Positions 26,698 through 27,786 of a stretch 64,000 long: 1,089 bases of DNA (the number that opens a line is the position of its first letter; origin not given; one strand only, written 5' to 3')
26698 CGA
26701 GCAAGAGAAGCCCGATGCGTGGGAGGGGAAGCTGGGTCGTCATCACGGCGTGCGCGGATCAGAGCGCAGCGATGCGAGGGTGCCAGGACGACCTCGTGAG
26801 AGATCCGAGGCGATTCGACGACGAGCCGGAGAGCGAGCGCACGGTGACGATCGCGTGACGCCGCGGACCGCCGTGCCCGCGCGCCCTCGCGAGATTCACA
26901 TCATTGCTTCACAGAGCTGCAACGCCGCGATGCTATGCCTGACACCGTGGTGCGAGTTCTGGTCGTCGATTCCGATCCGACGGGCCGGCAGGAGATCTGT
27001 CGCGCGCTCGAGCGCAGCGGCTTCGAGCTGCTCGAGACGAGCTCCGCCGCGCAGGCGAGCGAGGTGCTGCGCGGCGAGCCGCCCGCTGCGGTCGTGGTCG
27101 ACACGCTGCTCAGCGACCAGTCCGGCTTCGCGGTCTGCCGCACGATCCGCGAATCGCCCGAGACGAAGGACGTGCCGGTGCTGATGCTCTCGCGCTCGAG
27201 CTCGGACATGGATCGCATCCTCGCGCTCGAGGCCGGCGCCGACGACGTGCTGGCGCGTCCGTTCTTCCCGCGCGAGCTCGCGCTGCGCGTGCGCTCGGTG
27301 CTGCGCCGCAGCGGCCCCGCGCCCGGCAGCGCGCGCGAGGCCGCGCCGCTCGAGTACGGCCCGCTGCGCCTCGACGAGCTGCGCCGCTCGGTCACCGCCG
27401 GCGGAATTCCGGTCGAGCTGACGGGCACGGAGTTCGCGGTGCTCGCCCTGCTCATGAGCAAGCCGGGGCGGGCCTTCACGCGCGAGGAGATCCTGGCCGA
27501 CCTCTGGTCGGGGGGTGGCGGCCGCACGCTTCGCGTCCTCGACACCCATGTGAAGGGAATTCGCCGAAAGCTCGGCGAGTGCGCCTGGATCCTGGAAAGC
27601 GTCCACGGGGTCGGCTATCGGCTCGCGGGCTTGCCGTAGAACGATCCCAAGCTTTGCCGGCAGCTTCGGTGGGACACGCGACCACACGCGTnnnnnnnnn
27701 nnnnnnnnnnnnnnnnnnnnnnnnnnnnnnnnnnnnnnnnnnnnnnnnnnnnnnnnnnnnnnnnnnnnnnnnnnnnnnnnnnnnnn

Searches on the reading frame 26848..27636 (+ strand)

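Call 75: search_protein_families(library=pfam, proteins=[window:26848-27636:+], max_evalue=0.00001)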
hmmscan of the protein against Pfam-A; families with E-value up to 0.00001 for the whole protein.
window:26848-27636:+ (263 aa): 2 families
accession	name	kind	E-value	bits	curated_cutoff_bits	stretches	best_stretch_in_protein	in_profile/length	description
PF00486.34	Trans_reg_C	-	4.6e-19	68.7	26.2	1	188-259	3-77/77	Transcriptional regulatory protein, C terminal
PF00072.30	Response_reg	-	1.6e-18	67.3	30.2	1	37-148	1-110/111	Response regulator receiver domain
